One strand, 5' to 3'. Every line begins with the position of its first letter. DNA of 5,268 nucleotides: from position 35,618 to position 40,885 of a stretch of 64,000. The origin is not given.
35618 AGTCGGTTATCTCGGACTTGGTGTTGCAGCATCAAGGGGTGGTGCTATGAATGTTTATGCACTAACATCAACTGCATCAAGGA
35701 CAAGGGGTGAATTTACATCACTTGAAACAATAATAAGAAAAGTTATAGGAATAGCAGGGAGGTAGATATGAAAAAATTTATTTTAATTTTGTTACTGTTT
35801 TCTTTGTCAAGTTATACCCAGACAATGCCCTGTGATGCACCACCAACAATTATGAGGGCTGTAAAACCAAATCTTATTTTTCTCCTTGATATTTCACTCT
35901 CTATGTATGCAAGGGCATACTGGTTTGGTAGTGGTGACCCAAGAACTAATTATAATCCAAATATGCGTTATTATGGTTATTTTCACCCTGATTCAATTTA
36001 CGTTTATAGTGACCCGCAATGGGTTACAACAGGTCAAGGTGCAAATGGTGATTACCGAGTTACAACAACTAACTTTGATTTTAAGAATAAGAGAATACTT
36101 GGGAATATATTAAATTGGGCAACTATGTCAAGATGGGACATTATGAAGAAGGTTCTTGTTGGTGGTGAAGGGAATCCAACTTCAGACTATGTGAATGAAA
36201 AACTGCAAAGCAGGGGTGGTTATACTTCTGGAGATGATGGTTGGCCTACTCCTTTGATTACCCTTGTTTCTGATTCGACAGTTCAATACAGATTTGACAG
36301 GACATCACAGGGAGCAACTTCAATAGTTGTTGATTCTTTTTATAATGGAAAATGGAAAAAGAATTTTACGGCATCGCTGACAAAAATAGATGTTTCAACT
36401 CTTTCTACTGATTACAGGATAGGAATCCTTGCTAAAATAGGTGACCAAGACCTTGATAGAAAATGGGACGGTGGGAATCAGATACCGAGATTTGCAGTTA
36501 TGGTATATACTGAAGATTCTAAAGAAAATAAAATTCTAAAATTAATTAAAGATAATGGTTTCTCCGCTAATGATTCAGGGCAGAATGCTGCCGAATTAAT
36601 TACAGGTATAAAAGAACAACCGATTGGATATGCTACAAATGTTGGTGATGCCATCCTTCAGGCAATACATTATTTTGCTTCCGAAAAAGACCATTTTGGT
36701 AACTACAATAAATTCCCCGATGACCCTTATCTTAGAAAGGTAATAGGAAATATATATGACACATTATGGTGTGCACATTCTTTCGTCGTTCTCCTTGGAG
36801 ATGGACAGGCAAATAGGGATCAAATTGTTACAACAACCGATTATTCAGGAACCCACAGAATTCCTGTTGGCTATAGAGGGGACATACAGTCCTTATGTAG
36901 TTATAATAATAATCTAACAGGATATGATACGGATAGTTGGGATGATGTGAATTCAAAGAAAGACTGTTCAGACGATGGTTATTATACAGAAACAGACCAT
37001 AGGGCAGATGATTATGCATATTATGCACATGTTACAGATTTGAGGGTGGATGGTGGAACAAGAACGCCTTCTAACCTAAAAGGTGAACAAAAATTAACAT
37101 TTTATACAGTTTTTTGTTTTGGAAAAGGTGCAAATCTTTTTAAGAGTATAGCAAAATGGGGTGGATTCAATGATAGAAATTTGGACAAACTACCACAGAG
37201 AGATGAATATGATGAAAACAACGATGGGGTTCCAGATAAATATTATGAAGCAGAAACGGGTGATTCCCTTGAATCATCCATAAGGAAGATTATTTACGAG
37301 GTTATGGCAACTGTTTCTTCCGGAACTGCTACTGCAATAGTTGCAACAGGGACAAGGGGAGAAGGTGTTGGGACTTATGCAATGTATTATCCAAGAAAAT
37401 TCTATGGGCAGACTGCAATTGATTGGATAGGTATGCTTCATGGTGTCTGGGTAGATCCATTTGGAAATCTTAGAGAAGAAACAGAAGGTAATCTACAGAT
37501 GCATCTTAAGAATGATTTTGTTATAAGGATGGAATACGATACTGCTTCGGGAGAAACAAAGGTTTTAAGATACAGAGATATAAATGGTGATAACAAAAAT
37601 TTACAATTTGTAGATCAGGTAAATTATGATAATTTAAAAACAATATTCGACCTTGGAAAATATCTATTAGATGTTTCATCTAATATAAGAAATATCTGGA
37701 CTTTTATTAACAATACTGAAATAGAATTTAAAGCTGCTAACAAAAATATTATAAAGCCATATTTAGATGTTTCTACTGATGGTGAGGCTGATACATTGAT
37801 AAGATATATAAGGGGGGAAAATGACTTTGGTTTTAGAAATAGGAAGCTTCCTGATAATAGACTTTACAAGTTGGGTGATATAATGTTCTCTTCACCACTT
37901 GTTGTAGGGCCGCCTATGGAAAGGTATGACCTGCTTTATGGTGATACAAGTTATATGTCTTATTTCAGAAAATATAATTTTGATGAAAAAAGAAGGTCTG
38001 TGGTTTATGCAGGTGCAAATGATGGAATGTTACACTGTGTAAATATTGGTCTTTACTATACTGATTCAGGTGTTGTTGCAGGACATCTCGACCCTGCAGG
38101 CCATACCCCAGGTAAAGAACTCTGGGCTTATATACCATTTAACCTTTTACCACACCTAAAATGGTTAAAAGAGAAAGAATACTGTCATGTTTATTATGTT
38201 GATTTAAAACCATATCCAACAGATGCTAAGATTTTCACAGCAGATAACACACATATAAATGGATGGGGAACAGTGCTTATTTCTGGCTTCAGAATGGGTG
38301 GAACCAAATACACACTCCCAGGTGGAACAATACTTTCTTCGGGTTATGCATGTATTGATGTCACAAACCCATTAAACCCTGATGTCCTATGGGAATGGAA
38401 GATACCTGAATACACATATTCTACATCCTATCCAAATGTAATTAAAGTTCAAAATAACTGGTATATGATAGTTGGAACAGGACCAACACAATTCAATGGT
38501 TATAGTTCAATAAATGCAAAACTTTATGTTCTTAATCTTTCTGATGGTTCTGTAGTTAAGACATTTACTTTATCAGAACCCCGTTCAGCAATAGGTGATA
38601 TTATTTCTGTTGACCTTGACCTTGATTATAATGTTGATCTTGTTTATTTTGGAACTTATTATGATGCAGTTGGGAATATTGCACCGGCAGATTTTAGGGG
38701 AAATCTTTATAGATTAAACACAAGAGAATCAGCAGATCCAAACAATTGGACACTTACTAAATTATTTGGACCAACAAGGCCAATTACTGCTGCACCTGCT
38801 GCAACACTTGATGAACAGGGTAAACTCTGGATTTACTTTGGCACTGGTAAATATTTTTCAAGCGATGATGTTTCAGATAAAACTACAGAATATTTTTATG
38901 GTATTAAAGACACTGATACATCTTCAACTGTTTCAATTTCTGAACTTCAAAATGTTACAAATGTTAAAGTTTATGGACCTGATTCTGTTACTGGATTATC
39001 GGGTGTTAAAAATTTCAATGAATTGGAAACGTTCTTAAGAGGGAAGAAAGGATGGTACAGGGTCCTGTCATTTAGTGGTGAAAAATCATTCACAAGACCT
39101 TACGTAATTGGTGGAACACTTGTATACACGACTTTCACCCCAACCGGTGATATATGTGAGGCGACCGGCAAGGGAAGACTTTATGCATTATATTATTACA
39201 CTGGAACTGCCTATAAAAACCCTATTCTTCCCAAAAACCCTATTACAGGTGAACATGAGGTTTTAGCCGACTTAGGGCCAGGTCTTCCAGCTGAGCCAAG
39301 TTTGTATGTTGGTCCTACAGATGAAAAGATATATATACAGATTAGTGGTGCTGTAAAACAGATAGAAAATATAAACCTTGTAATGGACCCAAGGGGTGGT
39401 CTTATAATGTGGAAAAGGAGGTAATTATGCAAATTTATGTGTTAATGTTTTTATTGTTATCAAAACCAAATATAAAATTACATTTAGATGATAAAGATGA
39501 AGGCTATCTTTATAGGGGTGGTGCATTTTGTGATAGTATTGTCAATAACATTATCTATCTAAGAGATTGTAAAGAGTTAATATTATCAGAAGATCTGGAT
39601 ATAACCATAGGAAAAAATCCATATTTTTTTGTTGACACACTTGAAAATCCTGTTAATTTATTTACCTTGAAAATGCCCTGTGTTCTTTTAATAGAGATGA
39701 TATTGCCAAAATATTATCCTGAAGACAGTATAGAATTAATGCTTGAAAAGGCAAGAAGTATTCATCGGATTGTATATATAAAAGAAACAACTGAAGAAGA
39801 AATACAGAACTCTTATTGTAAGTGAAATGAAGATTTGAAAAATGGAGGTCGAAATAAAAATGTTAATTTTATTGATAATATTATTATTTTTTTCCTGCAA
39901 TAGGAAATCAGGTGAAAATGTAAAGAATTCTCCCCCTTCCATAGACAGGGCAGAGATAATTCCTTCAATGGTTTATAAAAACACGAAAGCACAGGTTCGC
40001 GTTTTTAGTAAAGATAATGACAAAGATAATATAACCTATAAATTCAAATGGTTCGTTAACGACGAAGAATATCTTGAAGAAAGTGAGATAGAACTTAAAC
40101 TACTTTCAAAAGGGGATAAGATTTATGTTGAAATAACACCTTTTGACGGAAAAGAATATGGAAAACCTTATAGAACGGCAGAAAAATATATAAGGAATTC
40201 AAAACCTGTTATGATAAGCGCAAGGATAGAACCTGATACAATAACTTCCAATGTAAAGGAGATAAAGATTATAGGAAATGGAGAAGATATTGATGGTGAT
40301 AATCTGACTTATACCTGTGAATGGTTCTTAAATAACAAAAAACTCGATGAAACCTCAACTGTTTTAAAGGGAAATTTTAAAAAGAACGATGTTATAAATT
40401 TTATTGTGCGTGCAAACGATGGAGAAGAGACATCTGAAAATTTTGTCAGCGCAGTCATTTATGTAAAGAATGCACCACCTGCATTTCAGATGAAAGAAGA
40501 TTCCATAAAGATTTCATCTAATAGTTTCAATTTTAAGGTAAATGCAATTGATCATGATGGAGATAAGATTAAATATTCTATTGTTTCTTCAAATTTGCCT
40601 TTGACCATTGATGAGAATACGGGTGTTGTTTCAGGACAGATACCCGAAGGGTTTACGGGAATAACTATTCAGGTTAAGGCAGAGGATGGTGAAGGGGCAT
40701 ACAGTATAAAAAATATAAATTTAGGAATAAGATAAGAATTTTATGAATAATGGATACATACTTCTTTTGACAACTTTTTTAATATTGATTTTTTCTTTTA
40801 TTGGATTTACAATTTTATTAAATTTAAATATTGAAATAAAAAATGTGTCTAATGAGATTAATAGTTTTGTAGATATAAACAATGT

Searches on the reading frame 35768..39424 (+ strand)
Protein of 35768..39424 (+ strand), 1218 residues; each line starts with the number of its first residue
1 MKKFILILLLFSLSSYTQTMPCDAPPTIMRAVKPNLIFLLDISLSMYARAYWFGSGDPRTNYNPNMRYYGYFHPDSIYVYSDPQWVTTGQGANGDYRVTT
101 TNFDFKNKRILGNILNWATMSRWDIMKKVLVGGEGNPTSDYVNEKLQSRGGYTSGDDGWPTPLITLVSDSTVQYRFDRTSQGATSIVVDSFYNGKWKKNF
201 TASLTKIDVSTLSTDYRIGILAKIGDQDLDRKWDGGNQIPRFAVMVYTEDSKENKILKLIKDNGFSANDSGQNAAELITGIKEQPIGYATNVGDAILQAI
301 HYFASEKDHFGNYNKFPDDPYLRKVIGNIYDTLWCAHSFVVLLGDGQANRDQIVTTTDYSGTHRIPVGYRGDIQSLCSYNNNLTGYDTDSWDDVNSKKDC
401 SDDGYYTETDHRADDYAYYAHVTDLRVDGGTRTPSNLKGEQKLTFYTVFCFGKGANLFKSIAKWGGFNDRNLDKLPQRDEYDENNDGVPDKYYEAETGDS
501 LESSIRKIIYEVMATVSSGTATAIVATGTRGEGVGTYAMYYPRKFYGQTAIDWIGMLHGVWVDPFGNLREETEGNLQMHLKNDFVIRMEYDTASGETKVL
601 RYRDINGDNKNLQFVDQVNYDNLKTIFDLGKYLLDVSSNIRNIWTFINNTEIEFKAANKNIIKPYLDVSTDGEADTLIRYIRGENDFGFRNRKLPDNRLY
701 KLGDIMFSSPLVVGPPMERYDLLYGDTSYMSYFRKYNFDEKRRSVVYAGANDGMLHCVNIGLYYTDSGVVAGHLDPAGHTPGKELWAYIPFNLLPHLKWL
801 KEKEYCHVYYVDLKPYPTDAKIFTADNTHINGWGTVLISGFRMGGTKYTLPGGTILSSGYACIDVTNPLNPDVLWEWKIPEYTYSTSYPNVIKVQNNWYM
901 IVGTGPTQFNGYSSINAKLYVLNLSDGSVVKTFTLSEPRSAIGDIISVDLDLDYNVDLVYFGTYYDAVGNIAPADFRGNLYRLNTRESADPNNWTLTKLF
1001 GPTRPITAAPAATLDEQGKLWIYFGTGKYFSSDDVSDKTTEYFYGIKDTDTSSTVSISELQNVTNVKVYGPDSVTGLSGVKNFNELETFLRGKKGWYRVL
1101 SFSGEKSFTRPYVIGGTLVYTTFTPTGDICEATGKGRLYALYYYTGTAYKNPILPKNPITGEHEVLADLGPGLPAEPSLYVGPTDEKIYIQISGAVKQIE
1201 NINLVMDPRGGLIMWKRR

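Call 84: search_protein_families(library=pfam, proteins=[window:35768-39424:+], max_evalue=0.00001)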
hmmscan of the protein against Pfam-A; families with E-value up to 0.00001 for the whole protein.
window:35768-39424:+ (1218 aa): 1 family
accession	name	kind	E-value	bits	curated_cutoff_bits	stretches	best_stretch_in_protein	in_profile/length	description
PF05567.17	T4P_PilY1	-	2.9e-18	66.4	28.1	1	702-1064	1-389/411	PilY1 beta-propeller domain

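Call 103: search_protein_families(library=ncbifam, proteins=[window:35768-39424:+], max_evalue=0.01)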
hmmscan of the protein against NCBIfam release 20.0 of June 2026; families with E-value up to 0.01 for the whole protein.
window:35768-39424:+ (1218 aa): 1 family
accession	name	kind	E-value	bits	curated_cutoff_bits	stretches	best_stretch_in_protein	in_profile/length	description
NF040838.1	T4_PilC_Neiss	equivalog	2.7e-16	58.8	350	1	884-1059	661-825/1037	PilC family type IV pilus tip adhesin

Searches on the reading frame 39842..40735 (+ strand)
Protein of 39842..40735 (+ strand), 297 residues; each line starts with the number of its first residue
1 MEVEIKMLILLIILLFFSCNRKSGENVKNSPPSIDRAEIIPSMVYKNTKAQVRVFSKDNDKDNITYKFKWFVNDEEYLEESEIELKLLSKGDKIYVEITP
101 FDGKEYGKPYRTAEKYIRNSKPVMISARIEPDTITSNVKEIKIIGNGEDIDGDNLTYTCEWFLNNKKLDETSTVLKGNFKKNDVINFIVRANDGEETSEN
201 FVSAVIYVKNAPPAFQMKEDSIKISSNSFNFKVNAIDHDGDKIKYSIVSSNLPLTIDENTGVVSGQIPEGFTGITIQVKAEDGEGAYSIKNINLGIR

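Call 17: search_protein_families(library=pfam, proteins=[window:39842-40735:+], max_evalue=0.01)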
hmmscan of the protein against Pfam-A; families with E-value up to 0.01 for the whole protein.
window:39842-40735:+ (297 aa): 4 families
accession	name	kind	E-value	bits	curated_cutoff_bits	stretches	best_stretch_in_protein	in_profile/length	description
PF17963.7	Big_9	-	5.3e-09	37.3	23.6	1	211-293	2-87/89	Bacterial Ig domain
PF05345.18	He_PIG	-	1.5e-06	29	24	1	225-286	15-85/96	Putative Ig domain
PF21027.3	Sde0182_C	-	0.001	20.1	27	0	56-102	9-53/83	Cellulose-binding protein Sde0182, C-terminal domain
PF17803.7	Cadherin_4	-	0.0053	17.7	25.1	0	139-158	32-50/71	Bacterial cadherin-like domain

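Call 103: search_protein_families(library=ncbifam, proteins=[window:39842-40735:+], max_evalue=0.01)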
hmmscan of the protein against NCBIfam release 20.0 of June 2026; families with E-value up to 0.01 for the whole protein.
window:39842-40735:+ (297 aa): 3 families
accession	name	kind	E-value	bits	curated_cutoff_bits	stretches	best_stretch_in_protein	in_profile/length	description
NF038112.1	myxo_dep_M36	subfamily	1.4e-06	25.7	1500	1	117-247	1282-1416/1604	myxosortase-dependent M36 family metallopeptidase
NF012211.1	tand_rpt_95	domain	0.00038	20.4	90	0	217-295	2-83/98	tandem-95 repeat protein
NF040485.1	ZirU_fam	subfamily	0.003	17.8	100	0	47-150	36-143/210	ZirU family protein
